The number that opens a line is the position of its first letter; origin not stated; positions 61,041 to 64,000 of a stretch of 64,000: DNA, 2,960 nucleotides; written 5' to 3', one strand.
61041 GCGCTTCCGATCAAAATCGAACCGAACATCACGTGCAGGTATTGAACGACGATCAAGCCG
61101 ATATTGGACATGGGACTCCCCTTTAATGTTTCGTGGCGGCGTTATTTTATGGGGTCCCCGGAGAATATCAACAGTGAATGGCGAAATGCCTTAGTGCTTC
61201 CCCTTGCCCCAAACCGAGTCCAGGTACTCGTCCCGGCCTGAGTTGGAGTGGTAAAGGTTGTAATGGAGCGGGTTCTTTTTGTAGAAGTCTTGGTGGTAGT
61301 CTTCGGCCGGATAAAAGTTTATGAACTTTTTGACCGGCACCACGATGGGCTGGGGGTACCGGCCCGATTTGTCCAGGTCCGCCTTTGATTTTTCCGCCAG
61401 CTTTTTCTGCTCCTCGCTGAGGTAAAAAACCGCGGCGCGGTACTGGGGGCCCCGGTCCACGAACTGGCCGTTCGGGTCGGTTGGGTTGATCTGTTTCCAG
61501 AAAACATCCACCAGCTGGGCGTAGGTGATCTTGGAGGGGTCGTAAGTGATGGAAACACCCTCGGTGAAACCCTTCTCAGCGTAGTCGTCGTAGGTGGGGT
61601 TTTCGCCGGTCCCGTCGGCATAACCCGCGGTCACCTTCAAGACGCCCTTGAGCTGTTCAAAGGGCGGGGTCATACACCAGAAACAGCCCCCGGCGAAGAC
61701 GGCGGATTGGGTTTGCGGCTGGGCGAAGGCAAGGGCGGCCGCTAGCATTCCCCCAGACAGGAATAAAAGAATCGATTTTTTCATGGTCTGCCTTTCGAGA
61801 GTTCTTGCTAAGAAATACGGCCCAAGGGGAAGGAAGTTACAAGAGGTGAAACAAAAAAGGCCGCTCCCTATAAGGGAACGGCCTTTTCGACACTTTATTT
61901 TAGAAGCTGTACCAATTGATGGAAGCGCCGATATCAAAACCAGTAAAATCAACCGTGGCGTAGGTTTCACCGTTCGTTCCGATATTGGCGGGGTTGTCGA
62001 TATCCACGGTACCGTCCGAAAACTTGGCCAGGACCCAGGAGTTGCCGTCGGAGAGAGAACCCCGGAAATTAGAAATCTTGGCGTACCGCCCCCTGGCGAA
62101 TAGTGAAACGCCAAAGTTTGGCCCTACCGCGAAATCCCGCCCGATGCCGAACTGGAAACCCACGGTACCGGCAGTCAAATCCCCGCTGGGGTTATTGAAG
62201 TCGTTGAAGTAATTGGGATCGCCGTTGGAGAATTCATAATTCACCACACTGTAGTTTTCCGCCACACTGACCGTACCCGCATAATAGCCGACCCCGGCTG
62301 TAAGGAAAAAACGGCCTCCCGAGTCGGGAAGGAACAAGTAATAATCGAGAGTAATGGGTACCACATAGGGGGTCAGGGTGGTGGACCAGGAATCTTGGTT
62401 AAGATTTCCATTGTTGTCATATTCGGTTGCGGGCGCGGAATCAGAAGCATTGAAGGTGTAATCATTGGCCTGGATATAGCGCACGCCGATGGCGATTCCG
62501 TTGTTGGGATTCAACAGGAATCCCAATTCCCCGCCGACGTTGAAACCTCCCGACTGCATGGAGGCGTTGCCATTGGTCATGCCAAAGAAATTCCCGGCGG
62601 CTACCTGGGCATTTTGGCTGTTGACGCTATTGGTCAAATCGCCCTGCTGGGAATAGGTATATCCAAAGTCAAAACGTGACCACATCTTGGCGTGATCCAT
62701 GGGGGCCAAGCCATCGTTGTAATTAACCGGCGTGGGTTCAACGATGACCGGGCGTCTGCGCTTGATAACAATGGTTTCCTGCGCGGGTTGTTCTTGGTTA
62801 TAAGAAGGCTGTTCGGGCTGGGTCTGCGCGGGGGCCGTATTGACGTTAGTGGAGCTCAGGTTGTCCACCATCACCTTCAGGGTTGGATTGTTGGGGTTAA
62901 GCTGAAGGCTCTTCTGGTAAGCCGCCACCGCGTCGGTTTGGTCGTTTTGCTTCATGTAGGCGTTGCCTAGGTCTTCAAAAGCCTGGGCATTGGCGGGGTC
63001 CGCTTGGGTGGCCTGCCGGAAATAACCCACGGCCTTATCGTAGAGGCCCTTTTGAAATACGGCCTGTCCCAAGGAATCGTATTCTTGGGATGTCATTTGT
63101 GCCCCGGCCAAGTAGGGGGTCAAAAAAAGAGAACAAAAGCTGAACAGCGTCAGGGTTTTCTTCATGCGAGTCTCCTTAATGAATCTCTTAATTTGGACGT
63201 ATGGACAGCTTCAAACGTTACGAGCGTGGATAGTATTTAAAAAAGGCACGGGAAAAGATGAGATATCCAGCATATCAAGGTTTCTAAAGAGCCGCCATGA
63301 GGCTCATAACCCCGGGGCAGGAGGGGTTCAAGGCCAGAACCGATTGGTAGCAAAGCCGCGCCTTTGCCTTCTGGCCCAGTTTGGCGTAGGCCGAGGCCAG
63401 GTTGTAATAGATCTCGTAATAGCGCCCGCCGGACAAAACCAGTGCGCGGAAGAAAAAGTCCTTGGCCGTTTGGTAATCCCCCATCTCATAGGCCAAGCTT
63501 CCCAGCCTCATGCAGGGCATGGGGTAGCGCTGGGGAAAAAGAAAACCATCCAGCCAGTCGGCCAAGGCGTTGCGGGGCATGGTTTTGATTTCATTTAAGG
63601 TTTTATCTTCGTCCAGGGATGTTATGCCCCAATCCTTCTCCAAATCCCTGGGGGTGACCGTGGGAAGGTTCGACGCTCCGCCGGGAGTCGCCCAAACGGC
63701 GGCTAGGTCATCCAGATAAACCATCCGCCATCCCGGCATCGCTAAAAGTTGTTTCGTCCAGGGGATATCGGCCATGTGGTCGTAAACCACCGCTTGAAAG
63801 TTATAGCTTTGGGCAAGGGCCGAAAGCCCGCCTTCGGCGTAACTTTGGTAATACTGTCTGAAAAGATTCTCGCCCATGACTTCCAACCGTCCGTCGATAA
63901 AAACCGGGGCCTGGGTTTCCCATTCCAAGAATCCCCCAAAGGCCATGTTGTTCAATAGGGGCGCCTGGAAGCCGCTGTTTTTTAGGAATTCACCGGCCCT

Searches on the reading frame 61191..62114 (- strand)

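Call 76: search_protein_families(library=pfam, proteins=[window:61191-62114:-], max_evalue=0.0001)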
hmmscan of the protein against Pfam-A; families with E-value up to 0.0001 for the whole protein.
window:61191-62114:- (307 aa): 1 family
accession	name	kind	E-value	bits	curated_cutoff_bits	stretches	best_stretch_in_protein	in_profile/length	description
PF01625.27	PMSR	-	6.1e-56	189.3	23.7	1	138-286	2-152/153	Peptide methionine sulfoxide reductase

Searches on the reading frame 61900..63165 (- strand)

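Call 76: search_protein_families(library=pfam, proteins=[window:61900-63165:-], max_evalue=0.0001)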
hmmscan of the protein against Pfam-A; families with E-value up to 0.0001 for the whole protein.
window:61900-63165:- (421 aa): 12 families
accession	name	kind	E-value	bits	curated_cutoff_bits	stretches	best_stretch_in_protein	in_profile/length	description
PF07719.23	TPR_2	-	1.3e-13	50.3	27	1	60-93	1-34/34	Tetratricopeptide repeat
PF00515.34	TPR_1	-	2.9e-13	49.5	27.8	1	61-93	2-34/34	Tetratricopeptide repeat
PF13414.12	TPR_11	-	1.1e-12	47.8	26.8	2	67-95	1-29/42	TPR repeat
PF13181.12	TPR_8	-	1.7e-12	46.9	25.7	1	60-93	1-34/34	Tetratricopeptide repeat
PF13432.12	TPR_16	-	1.9e-10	41.5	32.7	1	32-94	3-65/65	Tetratricopeptide repeat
PF13428.12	TPR_14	-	4.7e-08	33.4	23.5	0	28-67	3-42/44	Tetratricopeptide repeat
PF13431.12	TPR_17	-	3.8e-07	30.3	24.4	0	48-80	1-33/34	Tetratricopeptide repeat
PF14559.12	TPR_19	-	2.7e-06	28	25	1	37-95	2-60/68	Tetratricopeptide repeat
PF23914.1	TPR_CcmH_CycH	-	2.8e-06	27.7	42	1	49-98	39-88/158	Cytochrome c-type biogenesis protein H TPR domain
PF13424.12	TPR_12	-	9.5e-06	26.2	30.1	0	32-89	9-74/77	Tetratricopeptide repeat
PF13176.12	TPR_7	-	2.1e-05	24.7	27.9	0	64-92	3-31/36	Tetratricopeptide repeat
PF13374.12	TPR_10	-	5.3e-05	23.5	27.5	0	61-89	3-31/42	Tetratricopeptide repeat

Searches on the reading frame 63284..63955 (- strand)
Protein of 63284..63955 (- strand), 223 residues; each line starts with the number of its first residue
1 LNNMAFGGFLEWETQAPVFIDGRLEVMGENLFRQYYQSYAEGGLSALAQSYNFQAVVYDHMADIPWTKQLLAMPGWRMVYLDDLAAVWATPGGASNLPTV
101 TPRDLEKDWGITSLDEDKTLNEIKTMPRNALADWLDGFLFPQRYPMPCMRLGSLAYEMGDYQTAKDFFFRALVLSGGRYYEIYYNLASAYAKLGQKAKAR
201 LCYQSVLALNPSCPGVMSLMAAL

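Call 76: search_protein_families(library=pfam, proteins=[window:63284-63955:-], max_evalue=0.0001)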
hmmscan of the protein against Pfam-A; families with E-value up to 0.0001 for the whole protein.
window:63284-63955:- (223 aa): 9 families
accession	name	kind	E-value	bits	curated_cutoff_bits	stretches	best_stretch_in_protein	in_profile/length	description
PF00515.34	TPR_1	-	1.9e-13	50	27.8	1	181-213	2-34/34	Tetratricopeptide repeat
PF07719.23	TPR_2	-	6.3e-12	45.1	27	1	181-212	2-33/34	Tetratricopeptide repeat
PF13181.12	TPR_8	-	1.8e-10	40.6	25.7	1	180-212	1-33/34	Tetratricopeptide repeat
PF13428.12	TPR_14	-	1.8e-06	28.5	23.5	0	181-222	2-43/44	Tetratricopeptide repeat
PF13174.12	TPR_6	-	2.9e-06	28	26.3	0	183-211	3-31/33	Tetratricopeptide repeat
PF13424.12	TPR_12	-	3.5e-06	27.6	30.1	1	150-209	8-74/77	Tetratricopeptide repeat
PF14559.12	TPR_19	-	6.2e-06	26.9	25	1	156-223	2-68/68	Tetratricopeptide repeat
PF13176.12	TPR_7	-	2e-05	24.7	27.9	0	183-211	2-30/36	Tetratricopeptide repeat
PF13432.12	TPR_16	-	2.3e-05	25.2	32.7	1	150-212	2-63/65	Tetratricopeptide repeat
